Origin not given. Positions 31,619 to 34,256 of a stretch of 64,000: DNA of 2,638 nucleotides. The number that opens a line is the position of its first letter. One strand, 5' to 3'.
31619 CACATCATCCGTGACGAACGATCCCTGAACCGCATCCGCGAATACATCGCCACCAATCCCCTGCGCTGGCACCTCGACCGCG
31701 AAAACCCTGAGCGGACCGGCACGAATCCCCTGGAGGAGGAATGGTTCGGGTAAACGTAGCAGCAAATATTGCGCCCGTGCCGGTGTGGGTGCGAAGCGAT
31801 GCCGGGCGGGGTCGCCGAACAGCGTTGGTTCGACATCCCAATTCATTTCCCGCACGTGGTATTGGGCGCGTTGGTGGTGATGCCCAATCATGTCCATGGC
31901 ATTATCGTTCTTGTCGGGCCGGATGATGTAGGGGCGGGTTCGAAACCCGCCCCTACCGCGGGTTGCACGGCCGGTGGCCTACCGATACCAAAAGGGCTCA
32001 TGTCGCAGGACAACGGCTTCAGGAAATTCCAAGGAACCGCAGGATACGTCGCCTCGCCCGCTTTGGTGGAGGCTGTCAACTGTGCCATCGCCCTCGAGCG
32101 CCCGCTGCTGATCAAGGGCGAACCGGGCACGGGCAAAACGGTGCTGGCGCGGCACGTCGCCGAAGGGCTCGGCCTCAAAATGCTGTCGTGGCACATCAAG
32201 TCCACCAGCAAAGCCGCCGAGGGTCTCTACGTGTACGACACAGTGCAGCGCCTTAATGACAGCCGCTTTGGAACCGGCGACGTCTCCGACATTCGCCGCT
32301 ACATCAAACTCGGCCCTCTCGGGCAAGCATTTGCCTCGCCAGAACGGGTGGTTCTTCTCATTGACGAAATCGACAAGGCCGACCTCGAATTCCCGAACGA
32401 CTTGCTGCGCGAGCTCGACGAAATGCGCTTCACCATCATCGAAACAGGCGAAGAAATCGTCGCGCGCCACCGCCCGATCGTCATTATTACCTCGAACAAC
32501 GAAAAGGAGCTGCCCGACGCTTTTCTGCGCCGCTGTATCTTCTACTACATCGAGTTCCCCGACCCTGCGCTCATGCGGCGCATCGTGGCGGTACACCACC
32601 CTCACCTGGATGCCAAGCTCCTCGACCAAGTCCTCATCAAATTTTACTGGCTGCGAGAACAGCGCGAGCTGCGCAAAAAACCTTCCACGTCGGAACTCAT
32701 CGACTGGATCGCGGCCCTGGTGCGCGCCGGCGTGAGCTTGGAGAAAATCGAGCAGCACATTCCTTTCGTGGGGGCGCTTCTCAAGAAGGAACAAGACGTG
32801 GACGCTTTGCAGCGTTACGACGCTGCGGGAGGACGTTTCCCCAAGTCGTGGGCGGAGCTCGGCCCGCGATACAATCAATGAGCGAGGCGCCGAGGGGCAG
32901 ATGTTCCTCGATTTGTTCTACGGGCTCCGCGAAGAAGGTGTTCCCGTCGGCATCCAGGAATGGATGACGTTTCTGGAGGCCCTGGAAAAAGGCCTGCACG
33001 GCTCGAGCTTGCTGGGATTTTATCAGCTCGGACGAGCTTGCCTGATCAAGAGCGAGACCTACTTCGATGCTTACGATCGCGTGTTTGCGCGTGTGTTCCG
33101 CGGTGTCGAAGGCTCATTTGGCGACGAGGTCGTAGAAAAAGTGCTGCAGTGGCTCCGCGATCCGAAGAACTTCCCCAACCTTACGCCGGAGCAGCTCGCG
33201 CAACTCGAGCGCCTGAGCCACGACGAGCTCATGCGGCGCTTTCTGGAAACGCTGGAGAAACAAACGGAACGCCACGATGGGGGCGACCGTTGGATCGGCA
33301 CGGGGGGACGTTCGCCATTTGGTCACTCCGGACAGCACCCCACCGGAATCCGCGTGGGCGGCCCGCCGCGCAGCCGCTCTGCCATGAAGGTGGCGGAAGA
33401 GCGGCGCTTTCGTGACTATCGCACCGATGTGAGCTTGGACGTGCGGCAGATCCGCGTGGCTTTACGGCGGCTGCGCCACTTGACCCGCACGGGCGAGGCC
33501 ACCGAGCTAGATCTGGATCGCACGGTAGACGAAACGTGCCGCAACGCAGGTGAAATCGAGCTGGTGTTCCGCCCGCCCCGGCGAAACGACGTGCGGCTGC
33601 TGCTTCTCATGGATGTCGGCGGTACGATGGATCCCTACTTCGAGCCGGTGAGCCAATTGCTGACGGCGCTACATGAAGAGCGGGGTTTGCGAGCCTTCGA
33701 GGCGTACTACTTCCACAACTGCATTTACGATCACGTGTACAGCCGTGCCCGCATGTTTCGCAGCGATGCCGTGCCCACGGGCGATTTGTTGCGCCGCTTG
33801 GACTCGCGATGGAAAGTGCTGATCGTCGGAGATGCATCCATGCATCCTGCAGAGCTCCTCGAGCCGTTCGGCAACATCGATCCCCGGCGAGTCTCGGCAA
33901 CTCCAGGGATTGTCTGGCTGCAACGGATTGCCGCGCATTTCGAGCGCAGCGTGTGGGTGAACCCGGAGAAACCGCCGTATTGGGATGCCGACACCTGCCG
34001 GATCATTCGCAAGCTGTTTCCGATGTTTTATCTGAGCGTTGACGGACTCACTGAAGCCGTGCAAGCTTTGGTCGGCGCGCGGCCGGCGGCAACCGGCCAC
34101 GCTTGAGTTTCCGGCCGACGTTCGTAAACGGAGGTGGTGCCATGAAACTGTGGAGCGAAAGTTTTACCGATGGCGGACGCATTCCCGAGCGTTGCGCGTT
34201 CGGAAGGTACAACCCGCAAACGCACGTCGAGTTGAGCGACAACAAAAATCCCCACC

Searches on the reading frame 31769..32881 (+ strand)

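Call 42: search_protein_families(library=pfam, proteins=[window:31769-32881:+], max_evalue=0.001)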
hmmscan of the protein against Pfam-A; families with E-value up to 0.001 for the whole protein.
window:31769-32881:+ (370 aa): 12 families
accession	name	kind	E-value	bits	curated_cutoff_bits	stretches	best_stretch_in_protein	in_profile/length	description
PF07728.20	AAA_5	-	8.7e-11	42.4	22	1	112-255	1-138/139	AAA domain (dynein-related subfamily)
PF00004.35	AAA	-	1.3e-10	42.2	21.2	1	113-256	1-123/131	ATPase family associated with various cellular activities (AAA)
PF00158.32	Sigma54_activat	-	6.1e-08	33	20.2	0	190-262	91-163/168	Sigma-54 interaction domain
PF13401.12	AAA_22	-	8.9e-07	29.7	27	1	111-223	6-118/130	AAA domain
PF07724.20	AAA_2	-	1.8e-06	28.5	27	1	114-247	7-128/166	AAA domain (Cdc48 subfamily)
PF13191.12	AAA_16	-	4.7e-05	24.4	32.6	0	111-207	25-147/167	AAA ATPase domain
PF13238.12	AAA_18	-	0.0002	22.2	29.4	0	114-272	2-108/128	AAA domain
PF13245.12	AAA_19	-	0.00025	21.7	25.1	1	102-219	4-117/134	AAA domain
PF20030.5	bpMoxR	-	0.0003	20.4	27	0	91-222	12-127/205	MoxR domain in the MoxR-vWA-beta-propeller ternary systems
PF05729.18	NACHT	-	0.00031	21.1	26.7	0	111-134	1-24/167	NACHT domain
PF20720.3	nSTAND3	-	0.00045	20.4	27.2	1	93-136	1-43/155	Novel STAND NTPase 3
PF07726.17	AAA_3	-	0.0007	19.9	27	0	113-138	2-27/131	ATPase family associated with various cellular activities (AAA)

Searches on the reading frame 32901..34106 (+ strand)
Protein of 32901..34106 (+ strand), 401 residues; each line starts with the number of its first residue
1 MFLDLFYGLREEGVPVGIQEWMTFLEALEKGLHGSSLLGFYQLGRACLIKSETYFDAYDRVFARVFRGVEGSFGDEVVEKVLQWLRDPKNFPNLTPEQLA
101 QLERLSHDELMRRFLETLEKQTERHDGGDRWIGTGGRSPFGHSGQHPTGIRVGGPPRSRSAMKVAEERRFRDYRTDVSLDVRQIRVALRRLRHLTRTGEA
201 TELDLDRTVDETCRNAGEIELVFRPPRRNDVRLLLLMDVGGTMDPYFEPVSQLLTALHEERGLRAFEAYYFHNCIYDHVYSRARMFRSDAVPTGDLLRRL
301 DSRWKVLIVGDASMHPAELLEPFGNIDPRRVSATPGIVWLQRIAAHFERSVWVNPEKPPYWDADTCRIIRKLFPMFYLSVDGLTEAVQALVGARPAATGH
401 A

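Call 42: search_protein_families(library=pfam, proteins=[window:32901-34106:+], max_evalue=0.001)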
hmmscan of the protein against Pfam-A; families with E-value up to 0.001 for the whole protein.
window:32901-34106:+ (401 aa): 1 family
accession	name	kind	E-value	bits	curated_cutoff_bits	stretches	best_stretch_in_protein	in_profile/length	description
PF05762.20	VWA_CoxE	-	5.9e-09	36.1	26.4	1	181-273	5-98/222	VWA domain containing CoxE-like protein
